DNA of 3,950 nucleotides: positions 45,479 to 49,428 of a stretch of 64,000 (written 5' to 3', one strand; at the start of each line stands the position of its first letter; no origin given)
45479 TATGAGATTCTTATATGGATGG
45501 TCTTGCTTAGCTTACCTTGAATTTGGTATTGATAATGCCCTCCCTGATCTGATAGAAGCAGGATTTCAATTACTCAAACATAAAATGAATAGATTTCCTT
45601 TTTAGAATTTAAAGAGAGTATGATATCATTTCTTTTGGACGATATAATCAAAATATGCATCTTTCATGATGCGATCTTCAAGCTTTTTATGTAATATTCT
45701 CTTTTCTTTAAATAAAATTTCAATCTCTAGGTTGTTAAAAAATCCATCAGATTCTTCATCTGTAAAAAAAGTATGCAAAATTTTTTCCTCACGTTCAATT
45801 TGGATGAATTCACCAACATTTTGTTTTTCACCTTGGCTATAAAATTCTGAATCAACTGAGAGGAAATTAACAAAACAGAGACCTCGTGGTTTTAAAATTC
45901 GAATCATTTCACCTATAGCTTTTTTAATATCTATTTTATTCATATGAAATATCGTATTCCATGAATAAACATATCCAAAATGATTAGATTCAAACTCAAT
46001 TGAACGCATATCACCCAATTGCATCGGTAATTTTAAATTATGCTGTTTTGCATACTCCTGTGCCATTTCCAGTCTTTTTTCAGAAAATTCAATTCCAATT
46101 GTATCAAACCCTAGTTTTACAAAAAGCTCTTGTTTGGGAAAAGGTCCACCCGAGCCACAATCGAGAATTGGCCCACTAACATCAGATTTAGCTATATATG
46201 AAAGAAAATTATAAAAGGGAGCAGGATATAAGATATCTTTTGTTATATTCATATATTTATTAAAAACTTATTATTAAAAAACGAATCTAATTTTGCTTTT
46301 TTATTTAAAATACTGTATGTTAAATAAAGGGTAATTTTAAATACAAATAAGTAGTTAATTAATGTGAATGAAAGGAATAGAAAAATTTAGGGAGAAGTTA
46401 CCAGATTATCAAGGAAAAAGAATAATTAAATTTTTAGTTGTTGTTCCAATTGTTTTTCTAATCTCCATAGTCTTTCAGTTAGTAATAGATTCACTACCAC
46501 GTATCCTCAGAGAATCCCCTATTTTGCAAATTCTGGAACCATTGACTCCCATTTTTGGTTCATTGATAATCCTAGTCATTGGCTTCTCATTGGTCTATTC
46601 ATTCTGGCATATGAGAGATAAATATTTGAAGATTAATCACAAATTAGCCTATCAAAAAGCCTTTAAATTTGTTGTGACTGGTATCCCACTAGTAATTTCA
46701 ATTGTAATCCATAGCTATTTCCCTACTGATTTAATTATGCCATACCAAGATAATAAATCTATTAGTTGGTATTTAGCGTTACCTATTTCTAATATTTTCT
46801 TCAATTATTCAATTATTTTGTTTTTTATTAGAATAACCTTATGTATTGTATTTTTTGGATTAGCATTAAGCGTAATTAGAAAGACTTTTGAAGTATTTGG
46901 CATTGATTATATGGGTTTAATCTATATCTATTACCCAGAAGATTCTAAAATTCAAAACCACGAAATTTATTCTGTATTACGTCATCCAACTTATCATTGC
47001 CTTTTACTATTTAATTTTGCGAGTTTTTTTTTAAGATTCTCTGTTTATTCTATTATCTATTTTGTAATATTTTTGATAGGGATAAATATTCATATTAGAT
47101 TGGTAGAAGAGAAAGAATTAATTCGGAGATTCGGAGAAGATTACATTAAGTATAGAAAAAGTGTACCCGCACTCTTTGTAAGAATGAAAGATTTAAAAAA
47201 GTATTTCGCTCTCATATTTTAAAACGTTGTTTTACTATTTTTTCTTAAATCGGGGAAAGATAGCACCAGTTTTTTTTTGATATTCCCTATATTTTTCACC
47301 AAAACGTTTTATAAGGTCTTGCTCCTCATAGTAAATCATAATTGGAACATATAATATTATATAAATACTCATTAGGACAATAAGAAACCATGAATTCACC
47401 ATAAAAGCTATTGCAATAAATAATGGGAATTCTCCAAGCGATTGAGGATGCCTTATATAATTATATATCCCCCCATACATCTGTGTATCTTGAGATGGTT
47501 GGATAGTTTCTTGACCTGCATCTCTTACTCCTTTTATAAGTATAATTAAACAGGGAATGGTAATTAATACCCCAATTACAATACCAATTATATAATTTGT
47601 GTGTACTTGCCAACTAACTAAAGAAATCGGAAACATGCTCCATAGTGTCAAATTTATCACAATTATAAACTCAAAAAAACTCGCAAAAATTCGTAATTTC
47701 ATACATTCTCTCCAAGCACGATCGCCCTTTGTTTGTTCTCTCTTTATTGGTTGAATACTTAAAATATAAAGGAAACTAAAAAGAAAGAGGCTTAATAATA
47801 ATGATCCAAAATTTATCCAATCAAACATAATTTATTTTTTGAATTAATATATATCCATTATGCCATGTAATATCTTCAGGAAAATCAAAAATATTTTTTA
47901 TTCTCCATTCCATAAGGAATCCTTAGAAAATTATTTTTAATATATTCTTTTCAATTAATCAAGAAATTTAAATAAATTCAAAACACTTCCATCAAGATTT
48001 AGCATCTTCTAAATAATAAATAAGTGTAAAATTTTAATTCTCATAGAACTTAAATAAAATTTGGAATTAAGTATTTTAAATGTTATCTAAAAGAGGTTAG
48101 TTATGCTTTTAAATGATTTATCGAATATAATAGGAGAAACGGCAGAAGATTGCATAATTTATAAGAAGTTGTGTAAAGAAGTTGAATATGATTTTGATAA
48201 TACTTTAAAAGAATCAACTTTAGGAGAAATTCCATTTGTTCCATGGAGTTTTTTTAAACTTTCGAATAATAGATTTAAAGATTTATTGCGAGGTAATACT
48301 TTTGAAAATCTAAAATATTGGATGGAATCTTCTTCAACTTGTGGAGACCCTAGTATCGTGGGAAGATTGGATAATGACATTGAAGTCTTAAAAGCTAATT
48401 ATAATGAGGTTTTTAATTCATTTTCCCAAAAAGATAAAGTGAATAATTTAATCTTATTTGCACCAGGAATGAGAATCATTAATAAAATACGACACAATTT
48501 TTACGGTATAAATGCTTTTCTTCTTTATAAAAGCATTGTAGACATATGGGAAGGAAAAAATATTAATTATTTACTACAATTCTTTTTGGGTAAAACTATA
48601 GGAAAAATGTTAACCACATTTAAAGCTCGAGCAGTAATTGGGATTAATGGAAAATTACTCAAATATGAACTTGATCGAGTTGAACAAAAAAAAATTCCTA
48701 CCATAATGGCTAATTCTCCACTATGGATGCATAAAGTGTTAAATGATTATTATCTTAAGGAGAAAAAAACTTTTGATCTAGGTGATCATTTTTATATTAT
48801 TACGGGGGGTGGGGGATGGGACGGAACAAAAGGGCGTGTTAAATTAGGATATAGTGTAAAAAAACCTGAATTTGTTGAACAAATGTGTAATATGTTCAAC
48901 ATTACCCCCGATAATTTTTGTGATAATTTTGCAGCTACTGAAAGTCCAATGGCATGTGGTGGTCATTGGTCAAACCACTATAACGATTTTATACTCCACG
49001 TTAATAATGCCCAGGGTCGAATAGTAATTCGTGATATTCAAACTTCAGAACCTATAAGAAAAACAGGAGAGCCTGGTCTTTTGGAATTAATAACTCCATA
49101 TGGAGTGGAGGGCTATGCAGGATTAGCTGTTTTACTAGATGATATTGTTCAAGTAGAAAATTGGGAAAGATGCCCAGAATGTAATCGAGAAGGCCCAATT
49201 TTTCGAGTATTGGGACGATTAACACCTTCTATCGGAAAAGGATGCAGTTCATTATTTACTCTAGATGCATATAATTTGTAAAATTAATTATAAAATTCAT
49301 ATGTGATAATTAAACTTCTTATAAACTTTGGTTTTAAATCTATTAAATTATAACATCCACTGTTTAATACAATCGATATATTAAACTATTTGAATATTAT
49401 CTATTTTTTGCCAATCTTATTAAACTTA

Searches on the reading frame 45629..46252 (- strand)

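Call 20: search_protein_families(library=pfam, proteins=[window:45629-46252:-], max_evalue=0.001)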
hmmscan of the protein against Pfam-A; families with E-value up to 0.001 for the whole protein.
window:45629-46252:- (208 aa): 5 families
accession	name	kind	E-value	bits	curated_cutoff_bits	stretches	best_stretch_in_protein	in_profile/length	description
PF13649.12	Methyltransf_25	-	7.7e-15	55.8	27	1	29-124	1-97/97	Methyltransferase domain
PF08241.18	Methyltransf_11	-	6.6e-14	52.8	21.2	1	30-128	1-95/95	Methyltransferase domain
PF13847.12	Methyltransf_31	-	3.6e-12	46.6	27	1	28-144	6-125/145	Methyltransferase domain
PF13489.12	Methyltransf_23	-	1.6e-06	28.4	27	1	17-142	16-124/164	Methyltransferase domain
PF08242.18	Methyltransf_12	-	0.00094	20.3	30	0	48-125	20-97/98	Methyltransferase domain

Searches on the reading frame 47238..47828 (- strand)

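Call 20: search_protein_families(library=pfam, proteins=[window:47238-47828:-], max_evalue=0.001)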
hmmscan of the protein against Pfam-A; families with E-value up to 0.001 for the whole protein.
window:47238-47828:- (197 aa): 4 families
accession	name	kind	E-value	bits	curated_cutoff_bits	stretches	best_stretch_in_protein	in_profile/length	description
PF04191.18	PEMT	-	1.5e-09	38.7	25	1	112-178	38-104/105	Phospholipid methyltransferase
PF06966.17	DUF1295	-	4.6e-06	26.7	20.4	1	39-187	78-235/235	Protein of unknown function (DUF1295)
PF04140.19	ICMT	-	0.00053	20.8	24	1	114-173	32-94/95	Isoprenylcysteine carboxyl methyltransferase (ICMT) family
PF02544.21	Steroid_dh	-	0.00081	19.8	22.6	1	64-193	27-148/150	3-oxo-5-alpha-steroid 4-dehydrogenase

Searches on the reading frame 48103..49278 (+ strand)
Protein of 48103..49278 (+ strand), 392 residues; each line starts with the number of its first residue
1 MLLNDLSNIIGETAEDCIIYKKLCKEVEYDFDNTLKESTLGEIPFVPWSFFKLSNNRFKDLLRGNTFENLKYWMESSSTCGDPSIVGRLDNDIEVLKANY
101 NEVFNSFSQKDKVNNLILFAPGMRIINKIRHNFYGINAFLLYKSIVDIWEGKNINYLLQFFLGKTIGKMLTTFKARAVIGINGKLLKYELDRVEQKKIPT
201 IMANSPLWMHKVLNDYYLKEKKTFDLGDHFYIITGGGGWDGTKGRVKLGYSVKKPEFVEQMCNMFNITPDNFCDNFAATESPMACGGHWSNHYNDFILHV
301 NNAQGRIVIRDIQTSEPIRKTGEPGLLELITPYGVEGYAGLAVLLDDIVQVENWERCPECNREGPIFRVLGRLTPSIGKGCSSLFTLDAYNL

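Call 20: search_protein_families(library=pfam, proteins=[window:48103-49278:+], max_evalue=0.001)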
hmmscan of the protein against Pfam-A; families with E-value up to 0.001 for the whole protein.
window:48103-49278:+ (392 aa): 1 family
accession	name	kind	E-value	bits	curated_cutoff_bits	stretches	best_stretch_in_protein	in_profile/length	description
PF04443.18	LuxE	-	1.6e-18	67.2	24.9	1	16-383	52-384/391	Acyl-protein synthetase, LuxE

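Call 61: search_protein_families(library=ncbifam, proteins=[window:48103-49278:+], max_evalue=0.00001)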
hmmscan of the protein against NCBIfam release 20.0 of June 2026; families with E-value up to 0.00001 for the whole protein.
window:48103-49278:+ (392 aa): 1 family
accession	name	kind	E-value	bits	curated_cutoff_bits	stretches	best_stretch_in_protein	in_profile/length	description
NF052244.1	LCFA_lig_LuxE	equivalog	1.9e-08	33.7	550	0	189-382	183-359/367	long-chain-fatty-acid--protein ligase LuxE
